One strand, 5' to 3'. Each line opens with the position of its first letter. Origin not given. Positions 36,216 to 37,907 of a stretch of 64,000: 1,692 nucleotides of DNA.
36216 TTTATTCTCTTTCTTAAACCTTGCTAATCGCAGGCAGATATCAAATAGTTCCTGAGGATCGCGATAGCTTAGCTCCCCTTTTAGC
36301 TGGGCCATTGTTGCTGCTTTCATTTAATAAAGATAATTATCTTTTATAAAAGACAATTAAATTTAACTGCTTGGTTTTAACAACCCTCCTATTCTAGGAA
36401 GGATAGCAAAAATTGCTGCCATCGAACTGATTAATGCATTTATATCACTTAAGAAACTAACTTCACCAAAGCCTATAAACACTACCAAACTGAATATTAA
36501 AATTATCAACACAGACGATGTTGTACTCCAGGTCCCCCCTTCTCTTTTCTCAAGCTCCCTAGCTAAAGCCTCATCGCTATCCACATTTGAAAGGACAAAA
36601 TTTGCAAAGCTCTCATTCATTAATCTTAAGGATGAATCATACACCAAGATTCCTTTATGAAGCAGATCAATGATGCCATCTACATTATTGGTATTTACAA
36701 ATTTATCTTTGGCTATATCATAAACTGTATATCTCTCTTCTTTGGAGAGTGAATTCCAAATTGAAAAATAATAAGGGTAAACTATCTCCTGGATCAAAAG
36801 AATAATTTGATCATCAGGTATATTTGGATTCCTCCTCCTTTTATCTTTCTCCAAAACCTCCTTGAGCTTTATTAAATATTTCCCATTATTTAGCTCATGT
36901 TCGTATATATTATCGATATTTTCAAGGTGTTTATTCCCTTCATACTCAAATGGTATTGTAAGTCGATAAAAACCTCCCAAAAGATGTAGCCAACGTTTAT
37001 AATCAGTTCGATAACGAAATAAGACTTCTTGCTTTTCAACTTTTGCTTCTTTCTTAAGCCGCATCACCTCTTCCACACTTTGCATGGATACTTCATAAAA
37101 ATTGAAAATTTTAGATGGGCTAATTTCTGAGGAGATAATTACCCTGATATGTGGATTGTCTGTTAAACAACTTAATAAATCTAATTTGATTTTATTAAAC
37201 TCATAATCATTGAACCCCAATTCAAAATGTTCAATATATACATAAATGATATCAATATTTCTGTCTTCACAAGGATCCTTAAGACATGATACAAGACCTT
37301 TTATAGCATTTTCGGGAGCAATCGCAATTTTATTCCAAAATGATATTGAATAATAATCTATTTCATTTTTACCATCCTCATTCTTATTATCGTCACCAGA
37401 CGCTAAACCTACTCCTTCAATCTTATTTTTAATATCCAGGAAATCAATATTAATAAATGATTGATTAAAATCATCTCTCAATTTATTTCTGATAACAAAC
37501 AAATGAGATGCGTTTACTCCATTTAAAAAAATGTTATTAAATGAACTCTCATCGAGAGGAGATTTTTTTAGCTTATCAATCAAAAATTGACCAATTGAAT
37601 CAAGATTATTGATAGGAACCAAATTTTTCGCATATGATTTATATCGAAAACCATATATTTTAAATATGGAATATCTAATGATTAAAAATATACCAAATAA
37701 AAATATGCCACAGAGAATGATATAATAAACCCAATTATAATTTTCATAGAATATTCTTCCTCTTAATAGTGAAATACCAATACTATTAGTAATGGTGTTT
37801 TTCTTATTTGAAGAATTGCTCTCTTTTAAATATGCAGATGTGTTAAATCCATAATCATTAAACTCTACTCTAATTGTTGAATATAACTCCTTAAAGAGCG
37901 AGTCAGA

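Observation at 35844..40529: Giant 1388-aa multi-domain membrane protein with no recognisable catalytic or signalling motif, co-operonic with a 159-aa protein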

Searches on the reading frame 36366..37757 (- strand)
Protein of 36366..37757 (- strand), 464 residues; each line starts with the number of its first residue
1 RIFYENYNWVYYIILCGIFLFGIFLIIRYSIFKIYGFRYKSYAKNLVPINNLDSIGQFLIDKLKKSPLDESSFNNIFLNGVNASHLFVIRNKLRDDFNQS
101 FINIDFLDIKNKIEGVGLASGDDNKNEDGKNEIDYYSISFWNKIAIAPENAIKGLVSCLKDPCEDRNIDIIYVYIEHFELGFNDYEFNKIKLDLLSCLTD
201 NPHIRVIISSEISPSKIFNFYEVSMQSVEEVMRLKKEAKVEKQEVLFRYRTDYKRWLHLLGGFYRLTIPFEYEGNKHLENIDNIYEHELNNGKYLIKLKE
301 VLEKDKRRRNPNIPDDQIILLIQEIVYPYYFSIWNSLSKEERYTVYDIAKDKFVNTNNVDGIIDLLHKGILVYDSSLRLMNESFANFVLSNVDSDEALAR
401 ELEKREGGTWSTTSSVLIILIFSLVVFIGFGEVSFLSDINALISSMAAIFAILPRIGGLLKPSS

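Call 37: predict_structure(alignment_id=A3)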
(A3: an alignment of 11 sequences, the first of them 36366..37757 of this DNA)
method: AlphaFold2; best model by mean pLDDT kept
length: 464 residues; sequences in the alignment: 11
mean_pLDDT: 73.1   pTM: 0.60
mean pLDDT of the five models: 73.1, 73.0, 70.7, 69.5, 65.6
residues with pLDDT >= 90: 30; 70-90: 257; 50-70: 143; < 50: 34
segments of 3 or more residues with pLDDT < 50: 1-3, 120-131, 274-280, 460-464
pLDDT, mean of each block of 10 residues (from residue 1): 60 83 86 74 60 74 76 72 69 86 86 60 44 66 84 86 67 89 85 88 88 82 89 75 88 90 73 48 67 66 63 75 77 75 84 73 75 77 85 70 60 62 66 59 64 52 38
secondary structure, 60 per line:
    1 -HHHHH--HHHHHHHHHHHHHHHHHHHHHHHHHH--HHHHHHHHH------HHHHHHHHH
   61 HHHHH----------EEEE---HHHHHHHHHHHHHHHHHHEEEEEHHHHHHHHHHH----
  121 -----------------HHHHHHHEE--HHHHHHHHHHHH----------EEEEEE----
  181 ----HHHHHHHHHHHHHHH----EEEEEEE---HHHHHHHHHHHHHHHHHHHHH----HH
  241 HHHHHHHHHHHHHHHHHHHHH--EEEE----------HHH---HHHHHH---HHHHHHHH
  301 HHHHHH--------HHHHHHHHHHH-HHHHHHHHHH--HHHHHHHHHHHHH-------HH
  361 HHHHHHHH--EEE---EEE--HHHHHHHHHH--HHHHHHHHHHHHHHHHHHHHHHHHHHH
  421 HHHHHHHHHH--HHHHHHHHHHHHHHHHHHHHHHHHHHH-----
elements in order: H2-6 H9-34 H37-45 H52-65 E76-79 H83-100 E101-105 H106-116 H138-144 H149-160 E171-176 H185-199 E204-210 H214-234 H239-261 E264-267 H284-289 H293-306 H315-325 H327-336 H339-351 H359-368 E371-373 E377-379 H382-391 H394-430 H433-459
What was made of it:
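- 37647..37739 (-): TM10 (residues 931-961), which leads into the cytoplasmic module. Helix 9-34 of the C-terminal model (call 37).
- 36945..37646 (-): Cytoplasmic linker plus P-loop-type nucleotide-binding domain (residues 962-1195), alpha/beta core with five strands. AF2 model with pLDDT 73 (call 37).
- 37497..37538 (-): Remodelled Walker A: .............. (residues 998-1011). Strand-loop-helix geometry is kept, but Lys and Ser/Thr are replaced by Leu and Phe. Strand 1000-1003 and helix from 1007 in the model (call 37).
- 37128..37148 (-): Sensor-1-like strand IRVIISS (residues 1128-1134). Strand 1128-1134 in the model (call 37).
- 36780..36944 (-): Helical bundle between the NBD and the winged helix (residues 1196-1250). 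AF2 secondary structure (call 37).
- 36585..36779 (-): Winged-helix domain (residues 1251-1315). It is the most conserved block of the protein and is net acidic (6 K/R against 8 D/E, pI 5.0). Helix-helix-hairpin in the model (call 37).
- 36366..36584 (-): Amphipathic linker plus C-terminal TM11-TM12 hairpin (residues 1316-1388). Helices 394-430 and 433-459 of the model (call 37).
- On ASCE P-loop NTPases of the AAA+/STAND class: Strands 1000-1003, 1095-1100 and 1128-1134 and the helix from 1007 in the model (call 37).
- The strand-loop-helix, Walker B strand and sensor-1 strand fall at the expected places in the model (call 37). The NBD is tethered to the membrane at both ends (call 37). It occupies the canonical NOD winged-helix position and is followed directly by a TM hairpin (call 37).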

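Call 39: search_protein_representatives(alignment_id=A3)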
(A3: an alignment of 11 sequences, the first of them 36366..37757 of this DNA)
Query: 11 sequences, 388 profile positions. Proteins with E-value up to 0.001 (for the whole library): 3313; up to 1e-10: 2741; up to 1e-30: 979. The best 150 are listed.
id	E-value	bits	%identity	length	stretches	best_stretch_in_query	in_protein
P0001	1.8e-142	491.5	-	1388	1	2-382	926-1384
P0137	3.6e-139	480.7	-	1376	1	2-387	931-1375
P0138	6.5e-130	450.2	-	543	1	6-386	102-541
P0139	5.7e-116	404.3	-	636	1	5-385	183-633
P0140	6.7e-106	371.1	-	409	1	54-382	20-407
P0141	2.0e-103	363.0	-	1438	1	7-385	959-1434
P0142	1.5e-100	353.5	-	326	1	98-385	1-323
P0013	2.1e-99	349.8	-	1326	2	180-377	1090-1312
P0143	1.5e-98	346.9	-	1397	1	5-385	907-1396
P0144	1.8e-97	343.4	-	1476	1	10-382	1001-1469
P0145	2.4e-97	342.9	-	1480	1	5-385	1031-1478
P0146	2.7e-94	332.9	-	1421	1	13-382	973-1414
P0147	9.8e-94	331.1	-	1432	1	6-383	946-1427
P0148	2.4e-93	329.8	-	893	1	12-383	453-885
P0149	3.3e-91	322.8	-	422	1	16-384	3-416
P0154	7.0e-86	305.2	-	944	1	4-383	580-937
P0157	8.6e-85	301.6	-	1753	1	11-385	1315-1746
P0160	1.1e-81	291.4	-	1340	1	3-384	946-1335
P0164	6.6e-76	272.4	-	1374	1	16-383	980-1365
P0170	5.9e-73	262.7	-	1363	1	13-383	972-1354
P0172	1.1e-72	261.8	-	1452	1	5-384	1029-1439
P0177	2.2e-70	254.2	-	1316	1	5-385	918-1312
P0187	4.1e-68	246.7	-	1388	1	9-385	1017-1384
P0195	4.1e-66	240.2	-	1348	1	10-382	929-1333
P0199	8.9e-66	239.0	-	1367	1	8-383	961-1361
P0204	9.6e-65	235.7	-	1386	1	9-382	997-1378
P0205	2.2e-64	234.5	-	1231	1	5-383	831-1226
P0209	7.3e-64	232.7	-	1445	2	10-383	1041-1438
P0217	3.9e-63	230.3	-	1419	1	3-383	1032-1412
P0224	2.3e-62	227.8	-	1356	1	10-386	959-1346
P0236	5.1e-61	223.4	-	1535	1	8-382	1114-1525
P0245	3.1e-60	220.8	-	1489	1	11-383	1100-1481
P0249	3.7e-60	220.5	-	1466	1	10-379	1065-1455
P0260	2.0e-59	218.1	-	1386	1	10-386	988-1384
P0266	5.7e-59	216.6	-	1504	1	13-382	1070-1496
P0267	6.9e-59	216.4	-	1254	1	9-385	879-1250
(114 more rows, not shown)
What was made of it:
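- Tried and rejected: The exhaustive profile search corrected this to 3313 clusters (call 39).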

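Call 40: search_protein_families(library=pfam, proteins=[P0141, P0157, P0172, P0205, P0236, P0266, P0154], max_evalue=0.01)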
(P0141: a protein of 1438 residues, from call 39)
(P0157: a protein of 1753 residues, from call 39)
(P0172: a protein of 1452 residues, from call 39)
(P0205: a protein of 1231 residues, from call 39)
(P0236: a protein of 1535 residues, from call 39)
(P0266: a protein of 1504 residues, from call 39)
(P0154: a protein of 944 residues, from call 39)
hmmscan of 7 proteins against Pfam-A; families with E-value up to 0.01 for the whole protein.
P0141 (1438 aa): 0 families

P0157 (1753 aa): 1 family
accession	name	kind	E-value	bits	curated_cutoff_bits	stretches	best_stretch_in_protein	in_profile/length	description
PF11264.13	ThylakoidFormat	-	0.00014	22.1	27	1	301-404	80-189/216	Thylakoid formation protein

P0172 (1452 aa): 0 families

P0205 (1231 aa): 1 family
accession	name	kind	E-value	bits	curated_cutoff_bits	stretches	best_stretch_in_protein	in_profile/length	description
PF15983.10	DUF4767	-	0.00058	20.7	27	0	417-496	53-132/139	Domain of unknown function (DUF4767)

P0236 (1535 aa): 1 family
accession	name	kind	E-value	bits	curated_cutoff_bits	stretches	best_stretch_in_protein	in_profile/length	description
PF02743.24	dCache_1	-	7.3e-06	26.1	45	1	342-623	7-239/240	Cache domain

P0266 (1504 aa): 0 families

P0154 (944 aa): 2 families
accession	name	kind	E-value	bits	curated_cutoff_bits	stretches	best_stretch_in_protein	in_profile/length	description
PF02743.24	dCache_1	-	0.00082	19.4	45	1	27-198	45-205/240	Cache domain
PF16736.11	sCache_like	-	0.0052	17.5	27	0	166-225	48-102/117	Single Cache-like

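Call 43: list_cluster_members(proteins=[P0137, P0141, P0144, P0157, P0172, P0205, P0236, P0266, P0160, P0187])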
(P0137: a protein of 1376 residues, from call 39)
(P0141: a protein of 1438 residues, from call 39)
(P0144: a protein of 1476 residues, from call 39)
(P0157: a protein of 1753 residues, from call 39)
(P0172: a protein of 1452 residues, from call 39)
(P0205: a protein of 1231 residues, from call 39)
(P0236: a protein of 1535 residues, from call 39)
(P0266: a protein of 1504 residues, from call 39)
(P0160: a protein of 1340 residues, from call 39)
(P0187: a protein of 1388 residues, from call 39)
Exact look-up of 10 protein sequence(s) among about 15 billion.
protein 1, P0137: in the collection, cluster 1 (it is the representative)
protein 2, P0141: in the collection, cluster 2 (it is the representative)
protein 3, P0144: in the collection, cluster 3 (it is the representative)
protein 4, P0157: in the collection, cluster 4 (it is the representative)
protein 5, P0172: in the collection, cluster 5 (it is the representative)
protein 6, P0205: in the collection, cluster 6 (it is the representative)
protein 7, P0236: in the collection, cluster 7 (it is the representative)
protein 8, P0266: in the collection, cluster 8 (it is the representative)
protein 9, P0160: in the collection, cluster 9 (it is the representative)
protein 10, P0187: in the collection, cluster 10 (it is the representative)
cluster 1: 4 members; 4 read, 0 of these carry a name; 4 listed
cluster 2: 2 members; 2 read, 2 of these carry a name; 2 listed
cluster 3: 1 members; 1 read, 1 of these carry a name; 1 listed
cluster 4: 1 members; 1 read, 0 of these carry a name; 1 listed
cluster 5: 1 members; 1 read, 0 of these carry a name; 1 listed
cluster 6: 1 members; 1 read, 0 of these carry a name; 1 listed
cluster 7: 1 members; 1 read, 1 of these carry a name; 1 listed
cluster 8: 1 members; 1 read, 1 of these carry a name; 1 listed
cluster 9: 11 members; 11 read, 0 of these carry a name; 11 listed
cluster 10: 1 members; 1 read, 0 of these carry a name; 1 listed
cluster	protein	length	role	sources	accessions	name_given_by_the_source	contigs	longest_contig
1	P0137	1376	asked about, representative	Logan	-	-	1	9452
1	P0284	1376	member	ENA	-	-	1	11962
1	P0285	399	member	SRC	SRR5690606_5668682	-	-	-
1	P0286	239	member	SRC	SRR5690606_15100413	-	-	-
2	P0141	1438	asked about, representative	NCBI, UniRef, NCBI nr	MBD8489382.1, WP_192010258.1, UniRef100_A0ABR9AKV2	cache domain-containing protein [Echinicola sp. CAU 1574] | Cache domain-containing protein n=1 Tax=Echinicola arenosa TaxID=2774144 ... | cache domain-containing protein [Echinicola arenosa]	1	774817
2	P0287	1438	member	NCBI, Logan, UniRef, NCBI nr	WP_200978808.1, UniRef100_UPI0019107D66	cache domain-containing protein [Echinicola sp. 20G] | cache domain-containing protein n=1 Tax=Echinicola sp. 20G TaxID=2781961 ...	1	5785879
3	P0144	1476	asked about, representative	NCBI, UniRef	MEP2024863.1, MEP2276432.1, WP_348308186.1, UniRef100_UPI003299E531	MAG: hypothetical protein ABJH98_13315 [Reichenbachiella sp.] | hypothetical protein n=1 Tax=Reichenbachiella sp. TaxID=2184521 RepID=UPI003299E531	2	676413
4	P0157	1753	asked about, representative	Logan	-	-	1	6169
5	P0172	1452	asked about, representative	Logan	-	-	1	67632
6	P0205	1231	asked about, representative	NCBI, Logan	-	-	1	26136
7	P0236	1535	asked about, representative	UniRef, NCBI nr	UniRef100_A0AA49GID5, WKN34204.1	Uncharacterized protein n=1 Tax=Roseihalotalea indica TaxID=2867963 RepID=A0AA49GID5_9BACT | hypothetical protein K4G66_17640 [Tunicatimonas sp. TK19036]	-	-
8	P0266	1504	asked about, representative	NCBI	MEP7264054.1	MAG: cache domain-containing protein [Bacteroidota bacterium]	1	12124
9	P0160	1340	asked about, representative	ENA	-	-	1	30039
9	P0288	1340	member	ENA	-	-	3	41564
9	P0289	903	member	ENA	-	-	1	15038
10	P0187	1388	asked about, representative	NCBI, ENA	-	-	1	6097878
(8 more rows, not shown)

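Call 59: find_encoding_contigs(protein=P0187, flank=6000, max_places=1)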
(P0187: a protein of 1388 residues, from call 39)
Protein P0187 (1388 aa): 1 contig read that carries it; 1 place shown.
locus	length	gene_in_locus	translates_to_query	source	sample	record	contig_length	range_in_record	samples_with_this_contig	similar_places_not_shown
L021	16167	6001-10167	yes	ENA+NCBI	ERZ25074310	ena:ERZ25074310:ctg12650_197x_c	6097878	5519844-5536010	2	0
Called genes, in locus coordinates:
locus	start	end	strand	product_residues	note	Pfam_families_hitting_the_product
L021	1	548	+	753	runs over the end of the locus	PF12895:ANAPC3 (faint), PF13428:TPR_14 (faint), PF23914:TPR_CcmH_CycH (faint), PF07719:TPR_2 (faint), PF13174:TPR_6 (faint), PF13181:TPR_8 (faint), PF13424:TPR_12 (weak), PF00515:TPR_1 (weak), +5 more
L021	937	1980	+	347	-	-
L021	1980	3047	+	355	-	PF00082:Peptidase_S8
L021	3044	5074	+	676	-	-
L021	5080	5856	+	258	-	-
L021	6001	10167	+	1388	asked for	-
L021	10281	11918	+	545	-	PF13091:PLDc_2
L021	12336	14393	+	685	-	PF00078:RVT_1 (weak)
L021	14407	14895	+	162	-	PF10107:Endonuc_Holl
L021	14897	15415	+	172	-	PF10107:Endonuc_Holl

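Call 60: find_encoding_contigs(protein=P0172, flank=6000, max_places=1)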
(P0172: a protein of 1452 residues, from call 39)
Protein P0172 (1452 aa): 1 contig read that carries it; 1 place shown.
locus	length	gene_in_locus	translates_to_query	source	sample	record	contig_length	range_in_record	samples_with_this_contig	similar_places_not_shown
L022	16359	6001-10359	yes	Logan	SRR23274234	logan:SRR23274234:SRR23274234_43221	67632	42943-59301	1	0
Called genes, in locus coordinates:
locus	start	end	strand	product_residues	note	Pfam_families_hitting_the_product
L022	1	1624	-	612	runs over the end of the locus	PF07661:MORN_2 (faint)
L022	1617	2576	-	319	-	PF03301:Trp_dioxygenase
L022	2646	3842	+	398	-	PF02771:Acyl-CoA_dh_N, PF02770:Acyl-CoA_dh_M, PF00441:Acyl-CoA_dh_1, PF08028:Acyl-CoA_dh_2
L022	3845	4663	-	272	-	PF01048:PNP_UDP_1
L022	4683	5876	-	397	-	PF00202:Aminotran_3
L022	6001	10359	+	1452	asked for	-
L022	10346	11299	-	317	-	PF02779:Transket_pyr, PF02780:Transketolase_C, PF22613:Transketolase_C_1 (weak)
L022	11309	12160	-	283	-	PF13292:DXP_synthase_N, PF00456:Transketolase_N, PF00676:E1_dh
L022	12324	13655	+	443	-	PF04389:Peptidase_M28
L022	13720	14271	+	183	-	-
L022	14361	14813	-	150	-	PF08534:Redoxin, PF00578:AhpC-TSA, PF13911:AhpC-TSA_2 (weak)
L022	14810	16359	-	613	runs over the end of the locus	PF01551:Peptidase_M23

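Call 83: list_cluster_members(proteins=[P0164, P0170, P0195, P0199, P0204, P0209, P0217, P0224, P0249, P0260])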
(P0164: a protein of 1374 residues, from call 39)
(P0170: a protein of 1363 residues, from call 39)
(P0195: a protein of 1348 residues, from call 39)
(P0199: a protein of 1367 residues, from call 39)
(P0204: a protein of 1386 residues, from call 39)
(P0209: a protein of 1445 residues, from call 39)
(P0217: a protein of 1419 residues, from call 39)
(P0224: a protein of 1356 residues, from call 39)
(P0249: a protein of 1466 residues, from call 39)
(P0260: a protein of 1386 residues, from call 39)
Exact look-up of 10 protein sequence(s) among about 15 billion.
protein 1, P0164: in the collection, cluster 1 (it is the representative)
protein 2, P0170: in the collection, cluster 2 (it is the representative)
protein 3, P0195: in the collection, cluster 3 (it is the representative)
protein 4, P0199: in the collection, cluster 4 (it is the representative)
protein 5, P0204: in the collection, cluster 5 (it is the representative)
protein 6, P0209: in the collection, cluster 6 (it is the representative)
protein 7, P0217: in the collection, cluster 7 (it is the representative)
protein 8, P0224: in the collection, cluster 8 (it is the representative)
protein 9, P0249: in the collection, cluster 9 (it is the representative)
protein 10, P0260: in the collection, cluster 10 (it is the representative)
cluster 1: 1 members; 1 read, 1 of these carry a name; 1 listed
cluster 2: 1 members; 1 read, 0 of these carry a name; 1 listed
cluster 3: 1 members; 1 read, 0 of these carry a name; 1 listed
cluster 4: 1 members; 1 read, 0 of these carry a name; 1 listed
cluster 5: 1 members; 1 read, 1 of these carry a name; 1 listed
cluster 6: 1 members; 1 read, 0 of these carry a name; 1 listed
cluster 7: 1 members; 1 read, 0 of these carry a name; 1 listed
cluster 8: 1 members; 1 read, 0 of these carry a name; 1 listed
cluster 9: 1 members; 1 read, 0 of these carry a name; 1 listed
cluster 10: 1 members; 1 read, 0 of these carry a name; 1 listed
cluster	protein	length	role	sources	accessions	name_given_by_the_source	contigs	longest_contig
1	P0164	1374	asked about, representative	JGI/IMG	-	hypothetical protein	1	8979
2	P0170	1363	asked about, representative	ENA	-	-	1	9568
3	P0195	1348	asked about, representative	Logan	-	-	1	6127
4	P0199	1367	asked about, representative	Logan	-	-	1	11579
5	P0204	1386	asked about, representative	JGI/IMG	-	hypothetical protein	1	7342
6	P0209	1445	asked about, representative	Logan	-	-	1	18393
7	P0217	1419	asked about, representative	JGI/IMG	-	-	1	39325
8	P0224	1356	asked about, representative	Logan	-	-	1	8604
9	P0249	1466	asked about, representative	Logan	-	-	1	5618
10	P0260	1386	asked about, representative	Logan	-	-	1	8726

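Call 84: find_encoding_contigs(protein=P0217, flank=6000, max_places=1)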
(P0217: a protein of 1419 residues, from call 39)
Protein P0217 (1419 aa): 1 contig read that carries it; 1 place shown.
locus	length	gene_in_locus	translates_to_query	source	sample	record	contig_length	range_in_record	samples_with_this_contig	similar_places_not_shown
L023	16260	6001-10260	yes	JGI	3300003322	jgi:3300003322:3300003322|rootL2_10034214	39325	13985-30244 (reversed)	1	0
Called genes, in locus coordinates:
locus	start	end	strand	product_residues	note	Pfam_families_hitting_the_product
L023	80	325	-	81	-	PF26604:CBU_0592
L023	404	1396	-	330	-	PF08450:SGL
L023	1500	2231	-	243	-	-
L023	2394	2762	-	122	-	-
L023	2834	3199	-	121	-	-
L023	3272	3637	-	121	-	-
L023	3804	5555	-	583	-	PF05960:DUF885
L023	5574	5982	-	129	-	-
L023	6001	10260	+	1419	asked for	-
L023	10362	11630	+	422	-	PF00144:Beta-lactamase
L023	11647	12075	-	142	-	PF03928:HbpS-like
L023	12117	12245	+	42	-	-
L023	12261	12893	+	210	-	PF00005:ABC_tran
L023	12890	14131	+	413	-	PF12704:MacB_PCD, PF02687:FtsX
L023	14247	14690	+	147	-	-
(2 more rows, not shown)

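Call 85: find_encoding_contigs(protein=P0209, flank=6000, max_places=1)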
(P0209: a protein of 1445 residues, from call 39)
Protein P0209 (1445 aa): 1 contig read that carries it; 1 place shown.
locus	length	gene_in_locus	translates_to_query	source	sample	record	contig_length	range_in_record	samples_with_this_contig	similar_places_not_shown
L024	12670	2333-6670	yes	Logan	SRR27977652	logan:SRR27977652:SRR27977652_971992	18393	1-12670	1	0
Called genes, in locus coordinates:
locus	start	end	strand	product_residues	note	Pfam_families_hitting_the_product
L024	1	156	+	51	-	?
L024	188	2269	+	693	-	-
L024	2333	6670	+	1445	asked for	-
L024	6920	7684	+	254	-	PF01925:TauE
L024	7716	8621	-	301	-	-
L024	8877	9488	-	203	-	-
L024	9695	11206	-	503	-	-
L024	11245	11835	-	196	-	PF04264:YceI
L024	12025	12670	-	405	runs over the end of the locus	PF13424:TPR_12 (faint), PF07719:TPR_2 (faint), PF12569:NatA_aux_su (faint), PF13174:TPR_6 (faint), PF13371:TPR_9 (weak), PF13414:TPR_11, PF00515:TPR_1 (weak), PF13414:TPR_11, +5 more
